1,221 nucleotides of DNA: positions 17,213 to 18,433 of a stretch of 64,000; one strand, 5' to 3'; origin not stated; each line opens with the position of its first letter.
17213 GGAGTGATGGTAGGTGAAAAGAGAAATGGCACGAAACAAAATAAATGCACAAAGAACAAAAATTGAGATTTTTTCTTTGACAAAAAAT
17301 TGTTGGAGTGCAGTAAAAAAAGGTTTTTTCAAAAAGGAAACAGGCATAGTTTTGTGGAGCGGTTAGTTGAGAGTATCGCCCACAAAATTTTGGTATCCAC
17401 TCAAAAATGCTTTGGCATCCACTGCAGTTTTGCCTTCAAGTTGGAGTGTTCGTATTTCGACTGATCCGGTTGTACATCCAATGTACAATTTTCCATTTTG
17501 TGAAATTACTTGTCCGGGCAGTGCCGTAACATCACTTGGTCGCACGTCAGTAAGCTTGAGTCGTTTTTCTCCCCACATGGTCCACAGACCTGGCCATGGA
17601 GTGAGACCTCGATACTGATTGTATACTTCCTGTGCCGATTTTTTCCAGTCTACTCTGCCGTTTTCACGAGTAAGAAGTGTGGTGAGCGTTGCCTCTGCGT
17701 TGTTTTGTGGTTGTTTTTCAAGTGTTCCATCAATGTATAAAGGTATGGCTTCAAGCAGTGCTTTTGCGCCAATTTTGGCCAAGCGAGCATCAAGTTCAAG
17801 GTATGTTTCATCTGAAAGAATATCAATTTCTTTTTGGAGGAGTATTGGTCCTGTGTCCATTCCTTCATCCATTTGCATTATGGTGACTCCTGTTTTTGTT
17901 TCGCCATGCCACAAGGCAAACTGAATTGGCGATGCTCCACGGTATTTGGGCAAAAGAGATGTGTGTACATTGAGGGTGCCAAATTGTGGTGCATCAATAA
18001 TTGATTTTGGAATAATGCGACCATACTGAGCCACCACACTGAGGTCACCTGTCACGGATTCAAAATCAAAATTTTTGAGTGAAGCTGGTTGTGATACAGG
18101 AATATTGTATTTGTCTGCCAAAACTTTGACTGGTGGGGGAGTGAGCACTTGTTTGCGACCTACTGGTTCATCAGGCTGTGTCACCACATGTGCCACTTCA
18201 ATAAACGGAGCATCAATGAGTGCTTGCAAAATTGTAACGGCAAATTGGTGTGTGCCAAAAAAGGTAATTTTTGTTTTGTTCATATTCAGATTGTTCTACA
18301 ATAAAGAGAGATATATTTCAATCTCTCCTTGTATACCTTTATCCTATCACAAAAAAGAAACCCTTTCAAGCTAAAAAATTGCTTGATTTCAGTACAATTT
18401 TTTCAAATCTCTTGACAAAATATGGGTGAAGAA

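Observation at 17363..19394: The conserved def-fmt pair is split by a high-GC PadR-like gene with its own consensus promoter and a candidate operator palindrome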

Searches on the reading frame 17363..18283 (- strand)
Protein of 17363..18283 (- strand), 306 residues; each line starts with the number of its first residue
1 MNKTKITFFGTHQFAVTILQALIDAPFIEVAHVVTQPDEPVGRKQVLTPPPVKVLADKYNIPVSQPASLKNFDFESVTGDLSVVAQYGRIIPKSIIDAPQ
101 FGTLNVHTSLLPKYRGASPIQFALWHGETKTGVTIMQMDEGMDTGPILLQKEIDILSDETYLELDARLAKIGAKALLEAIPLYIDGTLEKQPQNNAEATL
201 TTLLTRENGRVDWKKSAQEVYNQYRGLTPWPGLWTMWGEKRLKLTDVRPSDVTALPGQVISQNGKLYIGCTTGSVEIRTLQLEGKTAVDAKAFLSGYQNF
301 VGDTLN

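Call 4: search_protein_families(library=pfam, proteins=[window:17363-18283:-], max_evalue=1)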
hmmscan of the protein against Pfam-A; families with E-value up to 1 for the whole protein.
window:17363-18283:- (306 aa): 2 families
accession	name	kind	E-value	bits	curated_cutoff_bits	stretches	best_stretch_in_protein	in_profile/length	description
PF00551.24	Formyl_trans_N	-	2.2e-43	148.5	26.1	1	5-180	2-181/181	Formyl transferase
PF02911.23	Formyl_trans_C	-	1.2e-25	90.1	21.1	1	204-297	2-99/100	Formyl transferase, C-terminal domain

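Call 24: find_related_loci(query=window:17363-18283:-, collection=genome_contigs, flank=6000)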
Query window:17363-18283:- (306 aa) in genome_contigs; peptide patterns used: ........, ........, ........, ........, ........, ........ (x = any residue, [..] = any of these).
598 stretches matched a pattern (row limit reached: there are more); 518 encode a relative of the query (tblastn E <= 1e-3); the best 80 are kept; 80 distinct loci.
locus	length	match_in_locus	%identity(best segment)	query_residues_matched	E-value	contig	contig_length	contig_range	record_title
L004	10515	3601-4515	44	8-306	9e-86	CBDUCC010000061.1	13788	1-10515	MAG TPA_asm: uncultured Myxococcales bacterium isolate ERR2431956_metabat2_51 genome assembly, contig: ERZ23880148.1213,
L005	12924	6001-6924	44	5-306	9e-86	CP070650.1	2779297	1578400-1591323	MAG: Myxococcales bacterium isolate bin861 chromosome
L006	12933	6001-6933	43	2-306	8e-85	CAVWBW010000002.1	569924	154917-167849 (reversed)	MAG: uncultured delta proteobacterium isolate MFD03804.bin.1.273 genome assembly, contig: contig_2236, whole genome shot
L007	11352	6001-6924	45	5-306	2e-84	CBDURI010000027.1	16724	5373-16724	MAG TPA_asm: uncultured bacterium isolate SRR21487744_binner13_Refined_51 genome assembly, contig: ERZ25748493.966, whol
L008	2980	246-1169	44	5-306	1e-85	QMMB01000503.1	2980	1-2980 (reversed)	MAG: Deltaproteobacteria bacterium isolate B2_G11 B2_Guay11_scaffold_14867, whole genome shotgun sequence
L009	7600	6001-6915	45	5-303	2e-85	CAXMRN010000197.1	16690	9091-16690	MAG: uncultured Polyangiaceae bacterium isolate 07C-BC-St07_bin.2.orig genome assembly, contig: k141_1283789, whole geno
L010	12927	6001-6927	48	1-303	4e-83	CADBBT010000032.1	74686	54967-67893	MAG: Ruminococcaceae bacterium isolate RUG13829 genome assembly, contig: RUG13829_asm_32, whole genome shotgun sequence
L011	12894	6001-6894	49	5-296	1e-82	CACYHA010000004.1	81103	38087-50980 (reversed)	MAG: Ruminococcaceae bacterium isolate RUG11928 genome assembly, contig: RUG11928_asm_4, whole genome shotgun sequence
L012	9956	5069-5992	44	5-306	4e-82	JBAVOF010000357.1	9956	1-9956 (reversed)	MAG: Polyangiales bacterium isolate MFD02366_ilm_asm_bin8 k127_291030, whole genome shotgun sequence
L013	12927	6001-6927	47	1-303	4e-82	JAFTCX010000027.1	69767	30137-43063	MAG: Clostridia bacterium isolate RGIG3704 Goat_Rumen.Co__c838773, whole genome shotgun sequence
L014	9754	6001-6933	42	2-306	3e-82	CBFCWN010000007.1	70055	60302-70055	MAG TPA_asm: uncultured Myxococcales bacterium isolate SRR22297272_binner123_Refined_7 genome assembly, contig: ERZ25654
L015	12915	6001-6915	44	5-303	6e-82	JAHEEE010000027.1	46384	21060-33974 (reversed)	MAG: Myxococcales bacterium isolate Ww259 NODE_738_length_46384_cov_6.959276, whole genome shotgun sequence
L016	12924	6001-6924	43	5-306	1e-81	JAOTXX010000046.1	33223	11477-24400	MAG: Myxococcales bacterium isolate 21_Jan_SF_Bin28 21_Jan_SF_Bin28_scaffold_660_c1, whole genome shotgun sequence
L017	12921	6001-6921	43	5-305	2e-81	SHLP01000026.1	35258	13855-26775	MAG: Deltaproteobacteria bacterium isolate MetaBAT.bin.10 NODE_138_length_35258_cov_16.647388, whole genome shotgun sequ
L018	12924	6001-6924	43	5-306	3e-81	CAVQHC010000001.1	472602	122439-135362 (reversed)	MAG: uncultured delta proteobacterium isolate MFD09964.bin.1.233 genome assembly, contig: contig_10363, whole genome sho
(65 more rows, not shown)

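Call 32: find_homologous_proteins(query=window:17363-18283:-, max_evalue=1e-40)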
Query window:17363-18283:- (306 aa): 7769 proteins with E <= 1e-40 among 8000 candidates; the best 120 are listed.
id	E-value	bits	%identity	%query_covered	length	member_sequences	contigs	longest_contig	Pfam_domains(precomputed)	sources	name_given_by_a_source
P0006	4.6e-202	688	100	100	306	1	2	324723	PF00551.25,PF02911.24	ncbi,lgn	-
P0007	9.1e-185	631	92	100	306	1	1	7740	PF00551.25,PF02911.24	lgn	-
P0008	3.4e-148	511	74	100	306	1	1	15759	PF00551.25,PF02911.24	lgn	-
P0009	4.4e-137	474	67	99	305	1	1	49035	PF00551.25,PF02911.24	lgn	-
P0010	1.1e-135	470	68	99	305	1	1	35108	PF00551.25,PF02911.24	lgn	-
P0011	1.2e-131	456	66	100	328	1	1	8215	PF00551.25,PF02911.24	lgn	-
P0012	2.4e-130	452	66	99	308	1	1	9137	PF00551.25,PF02911.24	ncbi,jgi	jgi:methionyl-tRNA formyltransferase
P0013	1.1e-128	447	66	99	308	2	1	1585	PF00551.25,PF02911.24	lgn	-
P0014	1.3e-125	437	62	100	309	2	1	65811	PF00551.25,PF02911.24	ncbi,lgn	-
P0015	1.9e-124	433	63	99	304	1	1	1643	PF00551.25,PF02911.24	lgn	-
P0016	6.2e-124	431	62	100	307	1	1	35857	PF00551.25,PF02911.24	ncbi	-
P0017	1.1e-122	427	61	99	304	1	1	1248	PF00551.25,PF02911.24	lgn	-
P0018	5.0e-122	425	60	99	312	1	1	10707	PF00551.25,PF02911.24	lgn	-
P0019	6.2e-122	424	62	98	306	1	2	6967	PF00551.25,PF02911.24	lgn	-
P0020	1.0e-121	424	63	99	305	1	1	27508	PF00551.25,PF02911.24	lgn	-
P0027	5.9e-117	408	63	97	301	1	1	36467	PF00551.25,PF02911.24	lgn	-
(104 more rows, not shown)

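Call 33: find_encoding_contigs(protein=P0008, flank=6000, max_places=2)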
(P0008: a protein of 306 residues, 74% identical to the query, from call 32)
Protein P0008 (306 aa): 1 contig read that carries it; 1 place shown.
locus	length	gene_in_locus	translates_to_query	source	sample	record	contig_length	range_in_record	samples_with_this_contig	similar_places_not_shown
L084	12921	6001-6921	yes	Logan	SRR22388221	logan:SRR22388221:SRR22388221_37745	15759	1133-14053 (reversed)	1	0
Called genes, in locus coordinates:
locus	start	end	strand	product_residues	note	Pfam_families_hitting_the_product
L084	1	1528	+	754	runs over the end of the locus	PF00768:Peptidase_S11, PF13354:Beta-lactamase2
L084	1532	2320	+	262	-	PF02900:LigB, PF01875:Memo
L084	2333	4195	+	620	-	PF17764:PriA_3primeBD, PF18319:Zn_ribbon_PriA (weak)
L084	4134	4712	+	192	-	PF01327:Pep_deformylase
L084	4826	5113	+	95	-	-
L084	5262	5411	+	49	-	-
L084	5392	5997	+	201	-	PF02661:Fic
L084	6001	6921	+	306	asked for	PF00551:Formyl_trans_N, PF02911:Formyl_trans_C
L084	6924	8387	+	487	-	PF04932:Wzy_C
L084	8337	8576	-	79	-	PF26604:CBU_0592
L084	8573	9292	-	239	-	PF00535:Glycos_transf_2, PF10111:Glyco_tranf_2_2, PF13641:Glyco_tranf_2_3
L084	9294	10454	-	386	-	-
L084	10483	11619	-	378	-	PF20706:GT4-conflict (faint), PF13439:Glyco_transf_4, PF13477:Glyco_trans_4_2, PF13579:Glyco_trans_4_4, PF00534:Glycos_transf_1, PF13692:Glyco_trans_1_4, PF13524:Glyco_trans_1_2 (weak)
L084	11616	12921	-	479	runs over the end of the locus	PF01943:Polysacc_synt, PF13440:Polysacc_synt_3, PF01554:MatE, PF03023:MurJ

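Call 34: find_encoding_contigs(protein=P0009, flank=6000, max_places=2)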
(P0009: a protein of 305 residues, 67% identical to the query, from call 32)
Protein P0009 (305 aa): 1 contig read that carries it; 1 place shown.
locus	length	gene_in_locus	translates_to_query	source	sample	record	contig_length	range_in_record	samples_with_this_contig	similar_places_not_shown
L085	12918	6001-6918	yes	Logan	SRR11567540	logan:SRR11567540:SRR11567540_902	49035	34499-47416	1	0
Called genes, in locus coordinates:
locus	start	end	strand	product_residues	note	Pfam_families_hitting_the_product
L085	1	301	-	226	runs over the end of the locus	PF00590:TP_methylase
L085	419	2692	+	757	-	PF00768:Peptidase_S11, PF13354:Beta-lactamase2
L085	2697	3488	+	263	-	PF02900:LigB, PF01875:Memo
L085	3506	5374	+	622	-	PF17764:PriA_3primeBD, PF18319:Zn_ribbon_PriA (weak)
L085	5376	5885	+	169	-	PF01327:Pep_deformylase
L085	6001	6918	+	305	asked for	PF00551:Formyl_trans_N, PF02911:Formyl_trans_C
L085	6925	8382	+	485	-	PF04932:Wzy_C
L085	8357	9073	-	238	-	PF00535:Glycos_transf_2, PF10111:Glyco_tranf_2_2, PF13641:Glyco_tranf_2_3 (weak)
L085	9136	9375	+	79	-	-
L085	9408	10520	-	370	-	PF13439:Glyco_transf_4, PF13477:Glyco_trans_4_2, PF13579:Glyco_trans_4_4 (weak), PF00534:Glycos_transf_1, PF13692:Glyco_trans_1_4, PF13524:Glyco_trans_1_2 (weak)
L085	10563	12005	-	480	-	PF01943:Polysacc_synt, PF13440:Polysacc_synt_3, PF03023:MurJ (weak), PF01554:MatE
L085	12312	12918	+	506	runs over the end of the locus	PF12072:RNase_Y_N, PF26594:KH_NusA_2nd (weak), PF00013:KH_1 (weak), PF01966:HD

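Call 35: find_encoding_contigs(protein=P0010, flank=6000, max_places=2)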
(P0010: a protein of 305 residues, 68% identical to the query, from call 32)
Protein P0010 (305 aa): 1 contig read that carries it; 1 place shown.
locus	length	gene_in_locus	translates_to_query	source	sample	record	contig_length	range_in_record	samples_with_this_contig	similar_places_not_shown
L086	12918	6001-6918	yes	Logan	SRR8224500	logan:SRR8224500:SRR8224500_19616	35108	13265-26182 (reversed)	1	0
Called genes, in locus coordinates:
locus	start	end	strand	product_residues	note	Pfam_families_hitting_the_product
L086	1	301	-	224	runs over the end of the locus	PF00590:TP_methylase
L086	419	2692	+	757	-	PF13354:Beta-lactamase2, PF00768:Peptidase_S11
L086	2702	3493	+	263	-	PF02900:LigB, PF01875:Memo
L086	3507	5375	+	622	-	PF17764:PriA_3primeBD, PF18319:Zn_ribbon_PriA (weak)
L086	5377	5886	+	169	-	PF01327:Pep_deformylase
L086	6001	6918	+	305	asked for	PF00551:Formyl_trans_N, PF02911:Formyl_trans_C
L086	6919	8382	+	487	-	PF04932:Wzy_C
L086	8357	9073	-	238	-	PF00535:Glycos_transf_2, PF10111:Glyco_tranf_2_2, PF13641:Glyco_tranf_2_3 (faint)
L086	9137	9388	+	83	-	-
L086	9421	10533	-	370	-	PF13439:Glyco_transf_4, PF13477:Glyco_trans_4_2, PF13579:Glyco_trans_4_4 (weak), PF00534:Glycos_transf_1, PF13692:Glyco_trans_1_4, PF13524:Glyco_trans_1_2 (weak)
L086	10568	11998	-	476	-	PF01943:Polysacc_synt, PF13440:Polysacc_synt_3, PF01554:MatE, PF03023:MurJ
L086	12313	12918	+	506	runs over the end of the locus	PF12072:RNase_Y_N, PF26594:KH_NusA_2nd (weak), PF00013:KH_1 (weak), PF01966:HD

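Call 40: search_protein_families(library=pfam, proteins=[L084:4799-5086:-, L084:5262-5411:+, L084:5392-5997:+], max_evalue=1)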
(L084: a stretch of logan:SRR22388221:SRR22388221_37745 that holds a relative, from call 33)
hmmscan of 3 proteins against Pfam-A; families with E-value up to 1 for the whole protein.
L084:4799-5086:- (95 aa): 2 families
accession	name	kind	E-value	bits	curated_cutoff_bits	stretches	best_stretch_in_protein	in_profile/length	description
PF00392.27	GntR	-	0.078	13.1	27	1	31-57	35-61/64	Bacterial regulatory proteins, gntR family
PF19735.4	DUF6225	-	0.16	12.5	26.5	1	34-76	14-56/87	Family of unknown function (DUF6225)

L084:5262-5411:+ (49 aa): 0 families

L084:5392-5997:+ (201 aa): 1 family
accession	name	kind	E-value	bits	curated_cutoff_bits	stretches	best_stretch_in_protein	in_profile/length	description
PF02661.23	Fic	-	1.4e-17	64.7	24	1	58-156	2-92/93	Fic/DOC family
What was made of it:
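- On PadR family (Pfam PF03551): The L084 counterpart gives only GntR at E 0.078 (call 40).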

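Call 45: find_encoding_contigs(protein=P0011, flank=4000, max_places=1)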
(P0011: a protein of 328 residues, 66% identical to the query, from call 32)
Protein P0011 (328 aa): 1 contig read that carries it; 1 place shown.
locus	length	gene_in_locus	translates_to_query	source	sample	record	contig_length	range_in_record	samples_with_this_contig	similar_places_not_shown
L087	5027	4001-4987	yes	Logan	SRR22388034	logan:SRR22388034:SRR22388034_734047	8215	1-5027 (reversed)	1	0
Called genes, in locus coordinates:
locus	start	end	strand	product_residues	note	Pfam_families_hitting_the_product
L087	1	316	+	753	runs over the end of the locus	PF00768:Peptidase_S11, PF13354:Beta-lactamase2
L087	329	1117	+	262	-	PF02900:LigB, PF01875:Memo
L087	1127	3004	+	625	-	PF17764:PriA_3primeBD, PF00271:Helicase_C (faint), PF18319:Zn_ribbon_PriA (weak)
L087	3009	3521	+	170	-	PF01327:Pep_deformylase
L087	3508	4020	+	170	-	-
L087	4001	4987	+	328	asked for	PF00551:Formyl_trans_N, PF02911:Formyl_trans_C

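Call 46: find_encoding_contigs(protein=P0012, flank=4000, max_places=1)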
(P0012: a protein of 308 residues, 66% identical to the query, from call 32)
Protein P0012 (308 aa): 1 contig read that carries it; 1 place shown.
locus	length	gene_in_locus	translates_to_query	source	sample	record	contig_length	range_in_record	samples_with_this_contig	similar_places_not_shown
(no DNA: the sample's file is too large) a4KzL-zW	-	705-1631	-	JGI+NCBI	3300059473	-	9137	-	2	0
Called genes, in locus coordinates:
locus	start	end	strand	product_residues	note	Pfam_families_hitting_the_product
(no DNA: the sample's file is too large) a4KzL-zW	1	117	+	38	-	?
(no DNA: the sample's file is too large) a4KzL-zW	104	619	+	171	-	-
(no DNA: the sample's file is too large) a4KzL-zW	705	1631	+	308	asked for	PF00551:Formyl_trans_N, PF02911:Formyl_trans_C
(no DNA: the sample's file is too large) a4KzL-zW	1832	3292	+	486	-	PF04932:Wzy_C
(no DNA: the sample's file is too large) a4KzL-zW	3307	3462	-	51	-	-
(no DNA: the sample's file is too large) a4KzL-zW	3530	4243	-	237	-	PF00535:Glycos_transf_2, PF10111:Glyco_tranf_2_2, PF13641:Glyco_tranf_2_3 (weak)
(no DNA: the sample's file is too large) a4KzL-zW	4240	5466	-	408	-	PF13672:PP2C_2 (weak)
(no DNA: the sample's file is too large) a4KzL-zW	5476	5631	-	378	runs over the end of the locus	PF20706:GT4-conflict (faint), PF13439:Glyco_transf_4, PF13579:Glyco_trans_4_4 (faint), PF13477:Glyco_trans_4_2 (weak), PF00534:Glycos_transf_1, PF13692:Glyco_trans_1_4, PF13524:Glyco_trans_1_2 (weak)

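Call 47: find_encoding_contigs(protein=P0014, flank=4000, max_places=1)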
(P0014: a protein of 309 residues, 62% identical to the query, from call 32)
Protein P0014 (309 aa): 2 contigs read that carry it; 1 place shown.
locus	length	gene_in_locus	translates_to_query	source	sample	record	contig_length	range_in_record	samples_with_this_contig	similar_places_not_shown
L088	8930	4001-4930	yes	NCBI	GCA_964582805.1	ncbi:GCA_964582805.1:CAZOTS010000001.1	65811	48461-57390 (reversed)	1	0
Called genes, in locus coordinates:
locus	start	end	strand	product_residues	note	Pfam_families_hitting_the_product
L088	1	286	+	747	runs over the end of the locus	PF00768:Peptidase_S11, PF13354:Beta-lactamase2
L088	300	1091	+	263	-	PF02900:LigB, PF01875:Memo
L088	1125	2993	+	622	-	PF17764:PriA_3primeBD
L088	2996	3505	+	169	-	PF01327:Pep_deformylase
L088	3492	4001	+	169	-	-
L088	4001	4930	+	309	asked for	PF00551:Formyl_trans_N, PF02911:Formyl_trans_C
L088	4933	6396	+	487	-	PF04932:Wzy_C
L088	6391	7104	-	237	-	PF00535:Glycos_transf_2, PF10111:Glyco_tranf_2_2, PF13641:Glyco_tranf_2_3 (weak)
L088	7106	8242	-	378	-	PF20706:GT4-conflict (faint), PF13439:Glyco_transf_4, PF13579:Glyco_trans_4_4 (weak), PF13477:Glyco_trans_4_2, PF00534:Glycos_transf_1, PF13692:Glyco_trans_1_4, PF13524:Glyco_trans_1_2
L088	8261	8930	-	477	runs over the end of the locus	PF01943:Polysacc_synt, PF03023:MurJ, PF13440:Polysacc_synt_3, PF01554:MatE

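Call 48: list_cluster_members(proteins=[P0006, P0001])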
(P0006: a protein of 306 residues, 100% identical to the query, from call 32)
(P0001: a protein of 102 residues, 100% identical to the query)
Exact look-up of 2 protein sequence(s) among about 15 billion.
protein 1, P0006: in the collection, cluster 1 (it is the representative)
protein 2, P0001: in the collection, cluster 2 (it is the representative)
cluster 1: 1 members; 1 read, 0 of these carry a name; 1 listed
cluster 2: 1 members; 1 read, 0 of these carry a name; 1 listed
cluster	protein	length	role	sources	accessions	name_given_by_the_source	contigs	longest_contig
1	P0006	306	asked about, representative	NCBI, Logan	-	-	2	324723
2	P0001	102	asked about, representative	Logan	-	-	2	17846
